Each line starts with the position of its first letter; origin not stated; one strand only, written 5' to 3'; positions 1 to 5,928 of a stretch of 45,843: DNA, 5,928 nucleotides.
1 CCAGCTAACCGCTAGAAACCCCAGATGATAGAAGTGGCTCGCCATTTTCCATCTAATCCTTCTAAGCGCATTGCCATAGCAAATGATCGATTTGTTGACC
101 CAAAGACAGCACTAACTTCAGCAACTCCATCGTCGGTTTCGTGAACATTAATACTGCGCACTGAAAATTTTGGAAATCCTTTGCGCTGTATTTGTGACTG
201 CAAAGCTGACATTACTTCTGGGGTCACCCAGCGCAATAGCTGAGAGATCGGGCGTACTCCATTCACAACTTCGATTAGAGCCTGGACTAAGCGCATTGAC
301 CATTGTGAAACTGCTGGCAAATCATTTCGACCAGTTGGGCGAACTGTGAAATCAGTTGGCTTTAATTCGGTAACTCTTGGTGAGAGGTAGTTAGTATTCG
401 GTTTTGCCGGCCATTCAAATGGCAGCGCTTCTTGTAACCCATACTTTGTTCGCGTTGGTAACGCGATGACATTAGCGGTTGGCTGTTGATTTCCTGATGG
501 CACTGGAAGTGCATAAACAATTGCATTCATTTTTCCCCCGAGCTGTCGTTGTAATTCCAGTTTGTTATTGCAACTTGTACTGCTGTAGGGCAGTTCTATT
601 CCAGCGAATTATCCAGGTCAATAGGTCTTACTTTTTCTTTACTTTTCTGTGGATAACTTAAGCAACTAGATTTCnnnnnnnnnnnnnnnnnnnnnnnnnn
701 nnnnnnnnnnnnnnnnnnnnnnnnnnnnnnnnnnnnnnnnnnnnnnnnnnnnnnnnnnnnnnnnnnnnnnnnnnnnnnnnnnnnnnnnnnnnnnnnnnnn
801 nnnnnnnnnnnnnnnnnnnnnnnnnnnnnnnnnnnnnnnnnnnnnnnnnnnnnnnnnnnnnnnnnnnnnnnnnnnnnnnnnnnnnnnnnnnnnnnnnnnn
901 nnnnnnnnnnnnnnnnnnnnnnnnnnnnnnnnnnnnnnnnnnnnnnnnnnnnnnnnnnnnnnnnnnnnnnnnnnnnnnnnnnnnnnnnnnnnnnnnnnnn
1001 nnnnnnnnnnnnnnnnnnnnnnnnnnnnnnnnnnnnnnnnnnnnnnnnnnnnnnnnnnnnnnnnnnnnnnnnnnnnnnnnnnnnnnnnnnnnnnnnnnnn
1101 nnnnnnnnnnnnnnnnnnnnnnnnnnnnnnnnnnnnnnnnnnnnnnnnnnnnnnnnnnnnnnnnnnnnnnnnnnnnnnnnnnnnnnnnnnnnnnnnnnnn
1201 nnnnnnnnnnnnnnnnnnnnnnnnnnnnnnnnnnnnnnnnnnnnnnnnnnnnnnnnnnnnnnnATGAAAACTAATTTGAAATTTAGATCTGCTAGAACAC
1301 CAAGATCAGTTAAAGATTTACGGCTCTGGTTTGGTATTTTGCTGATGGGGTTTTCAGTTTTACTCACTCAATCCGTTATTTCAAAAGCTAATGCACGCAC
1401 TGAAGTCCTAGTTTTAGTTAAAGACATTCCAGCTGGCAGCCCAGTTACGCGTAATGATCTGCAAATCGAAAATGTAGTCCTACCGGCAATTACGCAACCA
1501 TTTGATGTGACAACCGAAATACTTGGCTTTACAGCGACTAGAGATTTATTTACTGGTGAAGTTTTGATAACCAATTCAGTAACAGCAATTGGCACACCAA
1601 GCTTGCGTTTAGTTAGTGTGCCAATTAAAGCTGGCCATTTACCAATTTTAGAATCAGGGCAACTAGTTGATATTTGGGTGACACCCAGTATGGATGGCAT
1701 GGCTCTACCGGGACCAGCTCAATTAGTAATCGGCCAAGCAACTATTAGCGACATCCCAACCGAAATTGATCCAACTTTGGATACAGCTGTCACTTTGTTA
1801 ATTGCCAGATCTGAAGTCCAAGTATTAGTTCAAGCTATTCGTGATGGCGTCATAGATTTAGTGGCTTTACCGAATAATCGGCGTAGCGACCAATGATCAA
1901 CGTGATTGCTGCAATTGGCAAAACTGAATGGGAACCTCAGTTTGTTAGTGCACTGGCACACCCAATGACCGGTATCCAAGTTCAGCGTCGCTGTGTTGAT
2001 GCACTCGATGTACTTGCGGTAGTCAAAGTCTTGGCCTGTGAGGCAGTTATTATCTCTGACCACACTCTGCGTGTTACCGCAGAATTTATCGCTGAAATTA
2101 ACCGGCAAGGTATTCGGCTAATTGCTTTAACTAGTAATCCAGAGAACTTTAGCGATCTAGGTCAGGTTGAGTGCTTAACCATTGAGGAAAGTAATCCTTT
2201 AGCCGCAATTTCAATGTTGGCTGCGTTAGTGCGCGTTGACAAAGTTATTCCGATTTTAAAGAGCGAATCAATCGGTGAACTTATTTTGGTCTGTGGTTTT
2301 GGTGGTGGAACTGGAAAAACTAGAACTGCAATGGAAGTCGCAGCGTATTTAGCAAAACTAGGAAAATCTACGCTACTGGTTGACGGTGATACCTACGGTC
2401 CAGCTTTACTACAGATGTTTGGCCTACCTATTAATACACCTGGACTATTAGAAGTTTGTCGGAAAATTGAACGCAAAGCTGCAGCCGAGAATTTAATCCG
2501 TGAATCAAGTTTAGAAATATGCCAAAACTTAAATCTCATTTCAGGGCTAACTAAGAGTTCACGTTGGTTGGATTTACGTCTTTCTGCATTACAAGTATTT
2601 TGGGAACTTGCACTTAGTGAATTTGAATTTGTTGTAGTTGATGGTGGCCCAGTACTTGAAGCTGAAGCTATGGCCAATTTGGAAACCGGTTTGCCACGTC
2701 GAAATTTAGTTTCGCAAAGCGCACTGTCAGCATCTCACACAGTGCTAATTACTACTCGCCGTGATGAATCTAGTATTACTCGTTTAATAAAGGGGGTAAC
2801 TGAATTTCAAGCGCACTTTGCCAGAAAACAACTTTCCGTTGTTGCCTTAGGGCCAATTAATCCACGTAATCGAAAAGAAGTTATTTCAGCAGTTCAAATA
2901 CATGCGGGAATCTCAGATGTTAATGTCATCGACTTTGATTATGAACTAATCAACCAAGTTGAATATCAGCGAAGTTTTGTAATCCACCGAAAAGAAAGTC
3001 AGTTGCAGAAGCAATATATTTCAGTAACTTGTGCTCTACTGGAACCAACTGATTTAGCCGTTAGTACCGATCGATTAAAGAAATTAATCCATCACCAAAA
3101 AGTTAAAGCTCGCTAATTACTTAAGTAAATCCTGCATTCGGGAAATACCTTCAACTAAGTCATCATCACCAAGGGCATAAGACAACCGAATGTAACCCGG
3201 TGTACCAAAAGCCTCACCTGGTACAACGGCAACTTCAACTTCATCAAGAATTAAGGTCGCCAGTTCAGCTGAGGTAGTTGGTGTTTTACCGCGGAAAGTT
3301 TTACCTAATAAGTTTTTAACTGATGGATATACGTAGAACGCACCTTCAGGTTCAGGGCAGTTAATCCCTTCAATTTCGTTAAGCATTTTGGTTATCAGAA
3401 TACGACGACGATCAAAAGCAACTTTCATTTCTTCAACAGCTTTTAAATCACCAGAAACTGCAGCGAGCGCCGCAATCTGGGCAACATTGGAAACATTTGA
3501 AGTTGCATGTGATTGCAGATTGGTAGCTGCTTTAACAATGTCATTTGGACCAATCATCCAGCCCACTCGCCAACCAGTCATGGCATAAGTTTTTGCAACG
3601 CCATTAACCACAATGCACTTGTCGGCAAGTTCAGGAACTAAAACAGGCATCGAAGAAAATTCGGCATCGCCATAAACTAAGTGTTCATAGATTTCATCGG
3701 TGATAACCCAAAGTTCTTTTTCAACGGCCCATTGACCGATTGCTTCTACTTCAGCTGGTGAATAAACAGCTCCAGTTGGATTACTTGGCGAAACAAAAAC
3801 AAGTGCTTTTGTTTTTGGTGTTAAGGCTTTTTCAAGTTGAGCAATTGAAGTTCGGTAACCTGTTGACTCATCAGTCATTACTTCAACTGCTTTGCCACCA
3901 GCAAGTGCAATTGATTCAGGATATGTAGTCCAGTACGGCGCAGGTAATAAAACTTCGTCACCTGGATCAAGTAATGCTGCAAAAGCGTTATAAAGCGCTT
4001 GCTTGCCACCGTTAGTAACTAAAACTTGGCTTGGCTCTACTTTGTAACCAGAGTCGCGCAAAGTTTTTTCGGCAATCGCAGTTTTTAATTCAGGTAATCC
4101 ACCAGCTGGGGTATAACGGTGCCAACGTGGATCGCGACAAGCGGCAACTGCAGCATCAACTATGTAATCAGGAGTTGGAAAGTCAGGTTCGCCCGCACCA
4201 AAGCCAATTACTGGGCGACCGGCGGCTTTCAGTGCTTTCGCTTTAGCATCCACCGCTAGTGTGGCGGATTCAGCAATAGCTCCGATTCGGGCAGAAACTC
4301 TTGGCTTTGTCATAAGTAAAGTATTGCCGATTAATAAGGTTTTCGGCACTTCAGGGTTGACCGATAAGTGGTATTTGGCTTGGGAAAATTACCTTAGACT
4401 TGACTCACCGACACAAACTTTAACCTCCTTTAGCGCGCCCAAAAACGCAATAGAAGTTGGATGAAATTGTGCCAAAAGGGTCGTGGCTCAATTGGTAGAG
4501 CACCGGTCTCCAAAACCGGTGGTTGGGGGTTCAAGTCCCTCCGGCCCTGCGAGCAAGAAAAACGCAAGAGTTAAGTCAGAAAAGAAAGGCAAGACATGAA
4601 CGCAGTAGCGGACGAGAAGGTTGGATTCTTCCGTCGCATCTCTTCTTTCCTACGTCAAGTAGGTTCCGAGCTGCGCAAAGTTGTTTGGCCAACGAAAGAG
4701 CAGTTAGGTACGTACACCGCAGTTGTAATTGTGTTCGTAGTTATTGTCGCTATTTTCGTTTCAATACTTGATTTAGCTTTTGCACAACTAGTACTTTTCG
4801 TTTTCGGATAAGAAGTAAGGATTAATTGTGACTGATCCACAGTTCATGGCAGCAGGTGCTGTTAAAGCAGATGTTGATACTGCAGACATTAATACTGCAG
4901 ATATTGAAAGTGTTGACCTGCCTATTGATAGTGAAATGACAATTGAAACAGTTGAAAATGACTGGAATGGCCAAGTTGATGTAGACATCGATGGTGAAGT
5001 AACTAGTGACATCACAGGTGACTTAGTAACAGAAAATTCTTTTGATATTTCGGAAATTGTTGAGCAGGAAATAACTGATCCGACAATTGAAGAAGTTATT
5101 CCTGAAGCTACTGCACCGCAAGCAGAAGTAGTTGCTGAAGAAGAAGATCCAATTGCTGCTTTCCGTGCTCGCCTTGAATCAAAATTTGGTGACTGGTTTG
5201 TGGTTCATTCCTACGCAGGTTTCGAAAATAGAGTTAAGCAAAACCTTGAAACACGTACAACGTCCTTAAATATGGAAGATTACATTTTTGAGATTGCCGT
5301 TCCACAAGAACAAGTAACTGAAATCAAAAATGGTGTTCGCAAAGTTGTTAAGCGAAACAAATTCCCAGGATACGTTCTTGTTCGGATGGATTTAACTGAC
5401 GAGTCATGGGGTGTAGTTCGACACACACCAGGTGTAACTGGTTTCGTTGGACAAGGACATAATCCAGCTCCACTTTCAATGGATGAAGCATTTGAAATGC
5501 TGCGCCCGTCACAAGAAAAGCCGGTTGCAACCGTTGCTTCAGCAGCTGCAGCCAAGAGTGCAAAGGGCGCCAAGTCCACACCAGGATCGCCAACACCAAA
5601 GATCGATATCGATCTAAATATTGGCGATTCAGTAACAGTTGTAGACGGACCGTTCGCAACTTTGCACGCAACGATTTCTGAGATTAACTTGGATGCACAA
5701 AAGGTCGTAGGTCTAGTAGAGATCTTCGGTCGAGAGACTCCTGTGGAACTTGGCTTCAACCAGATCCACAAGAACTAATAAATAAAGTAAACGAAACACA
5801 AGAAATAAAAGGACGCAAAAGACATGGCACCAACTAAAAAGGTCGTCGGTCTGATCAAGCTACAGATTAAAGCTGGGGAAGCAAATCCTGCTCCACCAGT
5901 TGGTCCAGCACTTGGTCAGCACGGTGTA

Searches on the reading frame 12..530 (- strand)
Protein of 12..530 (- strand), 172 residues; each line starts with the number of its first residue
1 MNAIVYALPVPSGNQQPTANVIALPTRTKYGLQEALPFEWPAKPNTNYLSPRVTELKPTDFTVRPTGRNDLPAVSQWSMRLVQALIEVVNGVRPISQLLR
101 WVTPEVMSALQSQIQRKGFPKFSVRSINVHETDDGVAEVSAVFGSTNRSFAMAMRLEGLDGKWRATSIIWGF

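Call 67: search_protein_families(library=pfam, proteins=[window:12-530:-])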
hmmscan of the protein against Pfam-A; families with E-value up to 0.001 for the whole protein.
window:12-530:- (172 aa): 1 family
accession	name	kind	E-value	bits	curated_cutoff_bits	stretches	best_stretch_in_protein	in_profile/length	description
PF20060.4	DUF6459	-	8.2e-29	100.5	27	1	73-169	2-103/105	Family of unknown function (DUF6459)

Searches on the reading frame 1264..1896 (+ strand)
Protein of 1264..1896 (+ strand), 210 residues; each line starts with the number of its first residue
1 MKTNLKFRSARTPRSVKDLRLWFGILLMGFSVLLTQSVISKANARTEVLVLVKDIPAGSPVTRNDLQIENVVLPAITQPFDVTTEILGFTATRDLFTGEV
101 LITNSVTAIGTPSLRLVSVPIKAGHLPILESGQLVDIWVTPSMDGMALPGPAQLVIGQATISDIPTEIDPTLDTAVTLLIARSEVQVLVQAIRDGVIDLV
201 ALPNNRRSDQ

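Call 67: search_protein_families(library=pfam, proteins=[window:1264-1896:+])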
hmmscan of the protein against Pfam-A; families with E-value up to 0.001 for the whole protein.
window:1264-1896:+ (210 aa): 1 family
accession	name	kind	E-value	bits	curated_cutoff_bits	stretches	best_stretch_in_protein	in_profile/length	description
PF08666.17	SAF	-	1.3e-06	29.3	21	1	47-101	2-57/63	SAF domain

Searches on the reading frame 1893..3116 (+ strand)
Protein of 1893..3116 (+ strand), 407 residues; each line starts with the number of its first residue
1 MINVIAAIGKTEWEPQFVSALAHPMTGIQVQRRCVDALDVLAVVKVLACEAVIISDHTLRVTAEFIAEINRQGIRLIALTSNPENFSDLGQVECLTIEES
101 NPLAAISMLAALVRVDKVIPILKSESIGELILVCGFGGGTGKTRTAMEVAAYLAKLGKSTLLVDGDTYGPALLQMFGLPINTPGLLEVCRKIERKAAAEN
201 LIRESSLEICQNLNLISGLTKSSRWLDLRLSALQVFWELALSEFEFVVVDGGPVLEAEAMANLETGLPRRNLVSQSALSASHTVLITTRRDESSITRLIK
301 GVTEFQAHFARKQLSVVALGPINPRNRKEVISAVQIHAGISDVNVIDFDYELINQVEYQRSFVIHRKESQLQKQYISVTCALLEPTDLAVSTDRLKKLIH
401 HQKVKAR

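Call 67: search_protein_families(library=pfam, proteins=[window:1893-3116:+])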
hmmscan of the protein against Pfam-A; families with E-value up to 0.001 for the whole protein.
window:1893-3116:+ (407 aa): 3 families
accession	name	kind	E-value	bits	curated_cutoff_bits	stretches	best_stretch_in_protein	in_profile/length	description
PF13614.12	AAA_31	-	9.2e-09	35.9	27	1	130-260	3-134/177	AAA domain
PF01656.29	CbiA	-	3.4e-08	33.9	25.4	1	131-302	1-62/125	CobQ/CobB/MinD/ParA nucleotide binding domain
PF10609.15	ParA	-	2e-07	31.2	27.1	1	128-179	3-54/246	NUBPL iron-transfer P-loop NTPase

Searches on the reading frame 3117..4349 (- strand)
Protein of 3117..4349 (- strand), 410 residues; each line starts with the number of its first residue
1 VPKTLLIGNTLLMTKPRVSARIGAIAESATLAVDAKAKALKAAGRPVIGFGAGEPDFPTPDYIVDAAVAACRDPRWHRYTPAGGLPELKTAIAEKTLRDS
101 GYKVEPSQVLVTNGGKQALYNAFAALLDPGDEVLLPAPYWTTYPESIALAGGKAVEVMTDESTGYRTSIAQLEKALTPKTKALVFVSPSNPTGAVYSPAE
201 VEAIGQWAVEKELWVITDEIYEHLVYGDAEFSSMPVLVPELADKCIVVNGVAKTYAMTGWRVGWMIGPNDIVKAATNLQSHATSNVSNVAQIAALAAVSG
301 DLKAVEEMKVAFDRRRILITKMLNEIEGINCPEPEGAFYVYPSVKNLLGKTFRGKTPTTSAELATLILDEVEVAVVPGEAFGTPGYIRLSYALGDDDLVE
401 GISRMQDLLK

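Call 67: search_protein_families(library=pfam, proteins=[window:3117-4349:-])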
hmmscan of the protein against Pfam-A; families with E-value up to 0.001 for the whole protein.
window:3117-4349:- (410 aa): 4 families
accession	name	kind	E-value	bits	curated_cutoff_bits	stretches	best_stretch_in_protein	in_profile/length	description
PF00155.27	Aminotran_1_2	-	7.1e-78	262.8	19.7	1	46-400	2-355/361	Aminotransferase class I and II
PF01041.23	DegT_DnrJ_EryC1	-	1.6e-07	31.3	19.8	1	108-218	41-145/360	DegT/DnrJ/EryC1/StrS aminotransferase family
PF01053.26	Cys_Met_Meta_PP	-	1e-05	24.8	27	1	108-219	69-174/381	Cys/Met metabolism PLP-dependent enzyme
PF00266.25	Aminotran_5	-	0.00064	19.2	21.5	0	107-218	62-175/371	Aminotransferase class-V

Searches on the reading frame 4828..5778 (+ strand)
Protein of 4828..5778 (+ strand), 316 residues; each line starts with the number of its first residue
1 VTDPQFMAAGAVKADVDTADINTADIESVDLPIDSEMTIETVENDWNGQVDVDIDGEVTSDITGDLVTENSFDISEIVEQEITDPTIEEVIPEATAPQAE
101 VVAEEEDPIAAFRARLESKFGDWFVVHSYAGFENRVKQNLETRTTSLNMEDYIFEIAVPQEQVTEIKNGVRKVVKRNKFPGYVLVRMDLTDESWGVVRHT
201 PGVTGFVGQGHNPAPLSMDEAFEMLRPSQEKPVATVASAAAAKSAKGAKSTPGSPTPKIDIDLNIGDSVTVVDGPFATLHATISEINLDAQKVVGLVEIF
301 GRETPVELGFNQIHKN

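Call 23: search_protein_families(library=pfam, proteins=[window:4828-5778:+])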
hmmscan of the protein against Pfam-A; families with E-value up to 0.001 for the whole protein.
window:4828-5778:+ (316 aa): 1 family
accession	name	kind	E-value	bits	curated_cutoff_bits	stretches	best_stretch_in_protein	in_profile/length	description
PF02357.24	NusG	-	2.6e-27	95.6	22.2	1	122-224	2-92/93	Transcription termination factor nusG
